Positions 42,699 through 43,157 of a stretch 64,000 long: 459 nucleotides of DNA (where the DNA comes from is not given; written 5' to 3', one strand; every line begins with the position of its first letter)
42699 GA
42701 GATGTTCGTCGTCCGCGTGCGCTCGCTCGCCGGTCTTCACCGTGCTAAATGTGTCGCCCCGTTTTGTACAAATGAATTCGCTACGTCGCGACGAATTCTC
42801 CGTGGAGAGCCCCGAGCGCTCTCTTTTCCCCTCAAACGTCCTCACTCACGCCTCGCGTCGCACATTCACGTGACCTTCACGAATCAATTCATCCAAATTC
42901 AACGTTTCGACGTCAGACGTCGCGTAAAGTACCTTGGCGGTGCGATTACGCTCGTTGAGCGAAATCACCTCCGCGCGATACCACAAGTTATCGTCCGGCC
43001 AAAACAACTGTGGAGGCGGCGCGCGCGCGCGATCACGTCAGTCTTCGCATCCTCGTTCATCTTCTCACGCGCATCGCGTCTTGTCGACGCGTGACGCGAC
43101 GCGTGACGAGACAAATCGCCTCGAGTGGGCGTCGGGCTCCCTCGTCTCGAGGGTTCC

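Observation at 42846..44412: Alfin-like PAL-domain protein whose C-terminal reader is a Tudor-like barrel rather than the canonical PHD finger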

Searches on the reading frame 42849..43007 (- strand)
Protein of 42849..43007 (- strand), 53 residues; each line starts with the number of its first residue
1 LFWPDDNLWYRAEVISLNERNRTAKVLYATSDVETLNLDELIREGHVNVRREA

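Call 59: search_protein_representatives(protein=window:42849-43007:-)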
Query: 53 residues. Proteins with E-value up to 0.001 (for the whole library): 207; up to 1e-10: 23; up to 1e-30: 0. The best 150 are listed.
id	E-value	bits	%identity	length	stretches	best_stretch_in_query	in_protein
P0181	1.1e-27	109.7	98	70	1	1-53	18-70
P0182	2.6e-26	105.5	92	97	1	1-53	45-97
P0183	5.8e-22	91.9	82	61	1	1-51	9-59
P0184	9.2e-19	82.0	41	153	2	1-49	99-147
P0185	3.1e-18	80.3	38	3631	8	4-38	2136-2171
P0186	5.2e-18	79.6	71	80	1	1-49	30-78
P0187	4.4e-17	76.7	69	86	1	1-49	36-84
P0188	4.6e-17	76.7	73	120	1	1-49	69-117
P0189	4.8e-17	76.6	73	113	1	1-49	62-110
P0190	6.1e-17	76.3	73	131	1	1-49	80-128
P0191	2.6e-16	74.3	67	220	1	1-49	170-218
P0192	3.2e-15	70.9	65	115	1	1-49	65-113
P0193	6.3e-15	70.0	67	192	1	1-49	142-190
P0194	4.2e-14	67.5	73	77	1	1-41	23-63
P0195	6.0e-13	63.9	61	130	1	1-49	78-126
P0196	1.4e-12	62.8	43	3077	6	4-35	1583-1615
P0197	1.8e-12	62.4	47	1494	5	3-30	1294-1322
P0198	3.9e-12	61.4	56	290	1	1-48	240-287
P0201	3.0e-11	58.6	35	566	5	3-42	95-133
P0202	5.1e-11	57.9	33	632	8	3-40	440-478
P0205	2.7e-10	55.6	55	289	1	1-47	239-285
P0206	3.6e-10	55.2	37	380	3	1-39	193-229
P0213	1.3e-09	53.5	49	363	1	1-49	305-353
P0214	1.4e-09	53.4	49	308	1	1-49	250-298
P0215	1.4e-09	53.4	56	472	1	2-49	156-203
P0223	4.9e-09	51.7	39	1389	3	2-40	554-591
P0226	6.7e-09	51.3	56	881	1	2-49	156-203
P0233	1.4e-08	50.3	48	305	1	1-48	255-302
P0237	2.5e-08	49.5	49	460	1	1-49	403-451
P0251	1.2e-07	47.4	43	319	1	1-49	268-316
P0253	1.4e-07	47.2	49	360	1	1-49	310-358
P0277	2.1e-06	43.5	41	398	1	1-49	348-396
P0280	2.6e-06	43.2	45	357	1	1-47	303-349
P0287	3.6e-06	42.8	49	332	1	1-47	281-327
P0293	7.0e-06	41.9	37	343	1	1-49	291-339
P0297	1.2e-05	41.2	43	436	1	1-47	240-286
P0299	1.5e-05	40.9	39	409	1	1-49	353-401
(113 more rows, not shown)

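Call 60: search_protein_families(library=pfam, proteins=[P0184, P0198, P0213, P0215, P0226, P0237, P0201, P0202, P0206, P0297], max_evalue=0.01)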
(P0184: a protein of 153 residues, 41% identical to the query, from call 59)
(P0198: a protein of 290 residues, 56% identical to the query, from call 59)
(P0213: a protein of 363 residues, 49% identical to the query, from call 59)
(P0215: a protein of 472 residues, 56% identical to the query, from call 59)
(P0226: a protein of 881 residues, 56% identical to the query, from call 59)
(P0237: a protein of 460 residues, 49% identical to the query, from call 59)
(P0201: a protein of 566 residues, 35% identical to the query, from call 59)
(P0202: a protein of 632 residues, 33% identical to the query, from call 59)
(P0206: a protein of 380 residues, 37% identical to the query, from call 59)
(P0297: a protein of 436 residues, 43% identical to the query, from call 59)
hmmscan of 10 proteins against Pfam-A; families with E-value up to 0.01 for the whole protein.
P0184 (153 aa): 2 families
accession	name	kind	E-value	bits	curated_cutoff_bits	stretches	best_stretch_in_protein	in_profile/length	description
PF22987.3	Tudor_KDM3B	-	1.3e-06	28.5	27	0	92-132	9-50/75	Lysine-specific demethylase 3B, tudor domain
PF21743.3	PTM_DIR17_Tudor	-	0.001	19.3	27.2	0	22-67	1-44/48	PTM/DIR17-like, Tudor domain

P0198 (290 aa): 1 family
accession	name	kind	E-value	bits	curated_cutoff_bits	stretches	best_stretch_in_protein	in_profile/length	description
PF12998.12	ING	-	6.6e-16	59.2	23.9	1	9-110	1-102/102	Inhibitor of growth proteins N-terminal histone-binding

P0213 (363 aa): 1 family
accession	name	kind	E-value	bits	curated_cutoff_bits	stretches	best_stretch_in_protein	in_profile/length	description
PF12998.12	ING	-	7.9e-17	62.1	23.9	1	8-105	1-100/102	Inhibitor of growth proteins N-terminal histone-binding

P0215 (472 aa): 0 families

P0226 (881 aa): 0 families

P0237 (460 aa): 1 family
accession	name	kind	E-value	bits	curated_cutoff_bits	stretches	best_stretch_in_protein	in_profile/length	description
PF12998.12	ING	-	0.00017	22.6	23.9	1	21-74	47-100/102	Inhibitor of growth proteins N-terminal histone-binding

P0201 (566 aa): 7 families
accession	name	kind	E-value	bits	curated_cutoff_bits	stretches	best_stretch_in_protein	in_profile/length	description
PF00567.30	TUDOR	-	1e-50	171.3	23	5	351-405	47-101/121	Tudor domain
PF06003.18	SMN_Tudor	-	2.9e-20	72.5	22.7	3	356-397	2-45/58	Survival motor neuron protein (SMN), Tudor domain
PF07039.17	SGF29_Tudor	-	2.4e-14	54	23.8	0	324-398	38-119/132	SGF29 tudor-like domain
PF09465.16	LBR_tudor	-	2.4e-14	53.3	22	1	83-114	4-35/55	Lamin-B receptor of TUDOR domain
PF15057.12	DUF4537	-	1.1e-11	45.3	27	0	181-317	2-107/120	Domain of unknown function (DUF4537)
PF11717.14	Tudor-knot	-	8.7e-05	22.8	20.8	0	359-382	3-25/55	RNA binding activity-knot of a chromodomain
PF20260.4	PUA_4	-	0.00012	22.6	23.9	0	370-390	27-47/48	RNA methyltransferase PUA domain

P0202 (632 aa): 6 families
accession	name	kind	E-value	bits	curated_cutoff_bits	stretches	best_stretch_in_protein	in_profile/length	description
PF00567.30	TUDOR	-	1.6e-68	228.8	23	8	54-107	52-104/121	Tudor domain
PF06003.18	SMN_Tudor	-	1.1e-57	192.3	22.7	8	127-180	3-56/58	Survival motor neuron protein (SMN), Tudor domain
PF15057.12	DUF4537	-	1.8e-19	70.4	27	2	62-104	6-46/120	Domain of unknown function (DUF4537)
PF18115.7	Tudor_3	-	4.6e-09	36.5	25.8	0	438-480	7-50/52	DNA repair protein Crb2 Tudor domain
PF16719.11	SAWADEE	-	1.9e-08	34.8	28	0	134-221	6-90/125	SAWADEE domain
PF09465.16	LBR_tudor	-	1.6e-05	25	22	0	550-585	6-41/55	Lamin-B receptor of TUDOR domain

P0206 (380 aa): 3 families
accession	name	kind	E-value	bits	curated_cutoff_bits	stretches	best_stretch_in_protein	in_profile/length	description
PF05641.18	Agenet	-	2.7e-06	28.2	27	0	327-359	15-49/61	Agenet domain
PF18115.7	Tudor_3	-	0.00022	21.5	25.8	0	322-360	8-49/52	DNA repair protein Crb2 Tudor domain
PF07039.17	SGF29_Tudor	-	0.00028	21.4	23.8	0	328-357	90-120/132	SGF29 tudor-like domain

P0297 (436 aa): 0 families

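Call 61: search_protein_families(library=pfam, proteins=[P0185, P0196, P0197, P0223], max_evalue=0.01)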
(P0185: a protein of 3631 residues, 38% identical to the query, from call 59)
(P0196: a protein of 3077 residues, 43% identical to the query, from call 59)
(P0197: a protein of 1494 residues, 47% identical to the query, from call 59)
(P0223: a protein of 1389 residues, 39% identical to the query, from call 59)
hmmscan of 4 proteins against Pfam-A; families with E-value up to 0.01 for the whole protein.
P0185 (3631 aa): 9 families
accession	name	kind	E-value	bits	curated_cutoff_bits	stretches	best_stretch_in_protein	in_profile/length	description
PF00567.30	TUDOR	-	0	1319.9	23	16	1300-1418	4-120/121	Tudor domain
PF06003.18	SMN_Tudor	-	3.8e-32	110.6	22.7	3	463-514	2-53/58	Survival motor neuron protein (SMN), Tudor domain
PF05641.18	Agenet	-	4.9e-19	69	27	0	1941-1970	12-43/61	Agenet domain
PF07039.17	SGF29_Tudor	-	4.1e-13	50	23.8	0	253-295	73-117/132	SGF29 tudor-like domain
PF08141.18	SspH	-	5.3e-09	36.6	25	0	920-948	27-56/58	Small acid-soluble spore protein H family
PF11717.14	Tudor-knot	-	1.7e-07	31.5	20.8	0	2129-2167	5-41/55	RNA binding activity-knot of a chromodomain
PF00565.23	SNase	-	4.8e-05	24.2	21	0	1194-1253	19-79/107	Staphylococcal nuclease homologue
PF15057.12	DUF4537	-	0.00012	22.5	27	0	2978-3032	57-111/120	Domain of unknown function (DUF4537)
PF00394.28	Cu-oxidase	-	0.0004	20.9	21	0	2470-2504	99-133/157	Multicopper oxidase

P0196 (3077 aa): 5 families
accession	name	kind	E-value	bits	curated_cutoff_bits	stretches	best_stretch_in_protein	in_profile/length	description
PF00567.30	TUDOR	-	3.7e-280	911.9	23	13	2690-2808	3-120/121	Tudor domain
PF06003.18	SMN_Tudor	-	6.4e-22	77.8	22.7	2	2743-2787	5-51/58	Survival motor neuron protein (SMN), Tudor domain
PF05641.18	Agenet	-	1.1e-17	64.6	27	0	2753-2793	9-61/61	Agenet domain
PF01753.24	zf-MYND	-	1.7e-05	25.2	22.7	1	123-158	1-39/39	MYND finger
PF17877.7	Dis3l2_C_term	-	0.0083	16.9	31.6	0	2175-2212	6-43/87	DIS3-like exonuclease 2 C terminal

P0197 (1494 aa): 5 families
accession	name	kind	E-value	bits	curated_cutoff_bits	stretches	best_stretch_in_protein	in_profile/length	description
PF00567.30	TUDOR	-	9.4e-132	432.9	23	6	782-892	6-121/121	Tudor domain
PF07039.17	SGF29_Tudor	-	1.1e-07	32.5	23.8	0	823-862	72-114/132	SGF29 tudor-like domain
PF05641.18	Agenet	-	2.6e-07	31.4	27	0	276-299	13-37/61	Agenet domain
PF11717.14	Tudor-knot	-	6.1e-05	23.3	20.8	0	624-648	6-29/55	RNA binding activity-knot of a chromodomain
PF06003.18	SMN_Tudor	-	0.0016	18.9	22.7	0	267-304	6-45/58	Survival motor neuron protein (SMN), Tudor domain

P0223 (1389 aa): 14 families
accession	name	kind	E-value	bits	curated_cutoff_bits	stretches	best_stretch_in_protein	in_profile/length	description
PF00069.31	Pkinase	-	1.2e-37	130.2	31.7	1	11-258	5-258/263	Protein kinase domain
PF07714.23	PK_Tyr_Ser-Thr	-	3.6e-29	102.3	23.1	1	11-259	5-256/258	Protein tyrosine and serine/threonine kinase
PF23327.1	Chromo_MORC2_6th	-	1.1e-10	41.5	27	0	547-572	5-28/63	ATPase MORC2, chromo domain-like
PF05641.18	Agenet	-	3e-09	37.7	27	0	548-588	1-46/61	Agenet domain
PF18938.6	aRib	-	2e-07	31.1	27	0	564-589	39-64/71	Atypical Rib domain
PF05870.17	PA_decarbox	-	2.7e-07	30.8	24.6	0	548-629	67-151/158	Phenolic acid decarboxylase (PAD)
PF00567.30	TUDOR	-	3.7e-07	30.7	23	0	553-582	60-89/121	Tudor domain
PF23887.1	Phage_Gene47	-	7.9e-05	22.6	27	0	561-591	16-46/65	Phage L5 gene 47-like protein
PF11717.14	Tudor-knot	-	0.00014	22.1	20.8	0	546-580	2-35/55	RNA binding activity-knot of a chromodomain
PF23044.1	SH3-C_UBE2O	-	0.00022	21.5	21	0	562-584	26-48/68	UBE2O, ubiquitin binding SH3-C domain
PF25154.1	TPR_AP5Z1_C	-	0.00049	19.5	27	0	561-588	201-228/350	AP-5 complex subunit zeta-1, C-terminal TPR repeats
PF13202.12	EF-hand_5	-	0.0022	17.9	25.9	0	288-303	5-20/25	EF hand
PF16529.11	Ge1_WD40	-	0.0041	16.6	29.5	0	550-580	10-38/329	WD40 region of Ge1, enhancer of mRNA-decapping protein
PF01636.29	APH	-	0.0096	16.1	23.2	0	103-160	141-198/239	Phosphotransferase enzyme family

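Call 62: search_protein_families(library=pfam, proteins=[P0205, P0214, P0233, P0251, P0253, P0277, P0280, P0287, P0293, P0299], max_evalue=0.01)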
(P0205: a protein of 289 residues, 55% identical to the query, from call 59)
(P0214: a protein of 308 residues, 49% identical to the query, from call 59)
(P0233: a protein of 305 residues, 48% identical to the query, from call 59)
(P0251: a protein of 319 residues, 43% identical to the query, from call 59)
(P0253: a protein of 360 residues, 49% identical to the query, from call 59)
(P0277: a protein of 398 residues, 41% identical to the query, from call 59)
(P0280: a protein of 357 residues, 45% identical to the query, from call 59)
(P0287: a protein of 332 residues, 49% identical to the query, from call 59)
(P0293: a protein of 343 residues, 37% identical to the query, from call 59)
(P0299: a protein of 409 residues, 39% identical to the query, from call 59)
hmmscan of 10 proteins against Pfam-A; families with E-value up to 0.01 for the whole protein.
P0205 (289 aa): 0 families

P0214 (308 aa): 0 families

P0233 (305 aa): 1 family
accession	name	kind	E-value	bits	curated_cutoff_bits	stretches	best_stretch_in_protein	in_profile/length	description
PF12998.12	ING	-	1.4e-13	51.7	23.9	1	6-109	1-99/102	Inhibitor of growth proteins N-terminal histone-binding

P0251 (319 aa): 3 families
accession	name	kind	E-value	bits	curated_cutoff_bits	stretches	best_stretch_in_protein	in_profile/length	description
PF12998.12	ING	-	6.9e-14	52.7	23.9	1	15-120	2-100/102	Inhibitor of growth proteins N-terminal histone-binding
PF07941.16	K_channel_TID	-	0.0054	17.7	25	1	185-220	23-54/75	Potassium channel Kv1.4 tandem inactivation domain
PF18442.6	G2BR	-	0.0085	16.1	25.6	0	84-101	3-20/27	E3 gp78 Ube2g2-binding region (G2BR)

P0253 (360 aa): 1 family
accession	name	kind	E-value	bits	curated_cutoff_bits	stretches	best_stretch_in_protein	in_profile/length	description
PF12998.12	ING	-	0.0015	19.5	23.9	1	19-78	43-101/102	Inhibitor of growth proteins N-terminal histone-binding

P0277 (398 aa): 1 family
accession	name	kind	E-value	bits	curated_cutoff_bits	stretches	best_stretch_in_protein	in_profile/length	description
PF12998.12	ING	-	1.8e-07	32.1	23.9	1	10-116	1-98/102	Inhibitor of growth proteins N-terminal histone-binding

P0280 (357 aa): 1 family
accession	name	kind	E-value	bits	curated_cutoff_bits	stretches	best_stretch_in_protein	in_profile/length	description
PF12998.12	ING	-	4.2e-15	56.6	23.9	1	11-115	1-101/102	Inhibitor of growth proteins N-terminal histone-binding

P0287 (332 aa): 1 family
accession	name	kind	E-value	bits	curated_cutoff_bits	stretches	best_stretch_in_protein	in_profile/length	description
PF12998.12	ING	-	1e-15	58.5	23.9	1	7-105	1-97/102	Inhibitor of growth proteins N-terminal histone-binding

P0293 (343 aa): 1 family
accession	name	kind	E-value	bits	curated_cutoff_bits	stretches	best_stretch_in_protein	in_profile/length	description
PF12998.12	ING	-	1.5e-10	42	23.9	1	7-112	1-99/102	Inhibitor of growth proteins N-terminal histone-binding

P0299 (409 aa): 1 family
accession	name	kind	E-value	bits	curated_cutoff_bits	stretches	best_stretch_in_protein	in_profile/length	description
PF12998.12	ING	-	2.5e-14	54.1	23.9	1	10-120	2-102/102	Inhibitor of growth proteins N-terminal histone-binding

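Call 66: list_cluster_members(proteins=[P0198, P0213, P0233, P0251, P0280, P0287, P0293, P0299, P0215, P0184])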
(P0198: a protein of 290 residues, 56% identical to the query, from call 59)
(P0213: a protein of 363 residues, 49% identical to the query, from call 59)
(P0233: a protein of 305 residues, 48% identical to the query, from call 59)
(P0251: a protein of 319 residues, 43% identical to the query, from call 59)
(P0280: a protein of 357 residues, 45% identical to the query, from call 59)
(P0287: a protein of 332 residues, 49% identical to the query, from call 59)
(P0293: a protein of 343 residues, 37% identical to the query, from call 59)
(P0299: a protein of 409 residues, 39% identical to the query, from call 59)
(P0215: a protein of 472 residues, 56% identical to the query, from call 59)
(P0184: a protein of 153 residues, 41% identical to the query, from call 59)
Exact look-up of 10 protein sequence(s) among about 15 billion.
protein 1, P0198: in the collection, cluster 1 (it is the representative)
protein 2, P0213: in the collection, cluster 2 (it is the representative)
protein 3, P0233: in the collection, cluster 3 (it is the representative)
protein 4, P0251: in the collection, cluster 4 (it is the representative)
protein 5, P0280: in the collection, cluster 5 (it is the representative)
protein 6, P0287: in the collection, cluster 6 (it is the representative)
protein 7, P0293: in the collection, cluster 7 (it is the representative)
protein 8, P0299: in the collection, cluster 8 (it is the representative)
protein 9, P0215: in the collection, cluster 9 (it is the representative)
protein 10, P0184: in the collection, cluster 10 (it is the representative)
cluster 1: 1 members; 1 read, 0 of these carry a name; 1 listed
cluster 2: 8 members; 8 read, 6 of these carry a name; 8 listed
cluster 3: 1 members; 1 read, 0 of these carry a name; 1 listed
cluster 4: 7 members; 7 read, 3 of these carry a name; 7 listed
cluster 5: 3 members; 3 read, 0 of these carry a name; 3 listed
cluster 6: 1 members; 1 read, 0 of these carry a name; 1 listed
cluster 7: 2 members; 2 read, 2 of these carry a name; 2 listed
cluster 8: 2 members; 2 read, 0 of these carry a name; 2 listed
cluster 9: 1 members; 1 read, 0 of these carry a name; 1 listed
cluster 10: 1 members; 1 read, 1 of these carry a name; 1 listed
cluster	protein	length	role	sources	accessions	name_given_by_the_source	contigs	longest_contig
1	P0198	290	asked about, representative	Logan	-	-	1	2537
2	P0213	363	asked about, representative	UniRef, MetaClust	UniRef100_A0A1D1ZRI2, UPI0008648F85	Inhibitor of growth protein N-terminal histone-binding domain-containing protein n=1 ... | status=active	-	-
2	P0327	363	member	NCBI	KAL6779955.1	hypothetical protein ACKKBG_A14455 [Auxenochlorella protothecoides x Auxenochlorella ...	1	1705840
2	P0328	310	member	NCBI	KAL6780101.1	hypothetical protein ACKKBF_B14455 [Auxenochlorella protothecoides x Auxenochlorella ...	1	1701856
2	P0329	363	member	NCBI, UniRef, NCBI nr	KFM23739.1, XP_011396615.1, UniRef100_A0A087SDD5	Inhibitor of growth protein 4 [Auxenochlorella protothecoides] | Inhibitor of growth protein 4 n=1 Tax=Auxenochlorella protothecoides TaxID=3075 ...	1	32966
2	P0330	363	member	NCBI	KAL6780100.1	hypothetical protein ACKKBF_B14455 [Auxenochlorella protothecoides x Auxenochlorella ...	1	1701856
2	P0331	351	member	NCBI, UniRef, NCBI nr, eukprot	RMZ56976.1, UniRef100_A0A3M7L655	hypothetical protein APUTEX25_005038 [Auxenochlorella protothecoides] | Inhibitor of growth protein N-terminal histone-binding domain-containing protein n=1 ... | RMZ56976.1 hypothetical protein APUTEX25_005038 [Auxenochlorella protothecoides]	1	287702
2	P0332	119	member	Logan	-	-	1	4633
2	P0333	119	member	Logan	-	-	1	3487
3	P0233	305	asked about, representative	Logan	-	-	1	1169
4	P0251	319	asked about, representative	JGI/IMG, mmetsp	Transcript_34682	Transcript_34682/g.90036 ORF Transcript_34682/g.90036 Transcript_34682/m.90036 ...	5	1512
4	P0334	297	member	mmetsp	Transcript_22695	Transcript_22695/g.58111 ORF Transcript_22695/g.58111 Transcript_22695/m.58111 ...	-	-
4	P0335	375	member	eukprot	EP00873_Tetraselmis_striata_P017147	jgi/Tetstr1/437411/TSEL_026093.t1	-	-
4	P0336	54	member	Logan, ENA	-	-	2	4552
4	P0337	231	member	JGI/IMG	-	-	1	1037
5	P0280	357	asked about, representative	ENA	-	-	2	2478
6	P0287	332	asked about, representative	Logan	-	-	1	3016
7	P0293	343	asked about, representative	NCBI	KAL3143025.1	hypothetical protein ABBQ38_003304 [Trebouxia sp. C0009 RCD-2024]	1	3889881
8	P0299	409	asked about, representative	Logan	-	-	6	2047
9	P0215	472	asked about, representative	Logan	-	-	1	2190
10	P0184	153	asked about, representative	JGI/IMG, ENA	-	hypothetical protein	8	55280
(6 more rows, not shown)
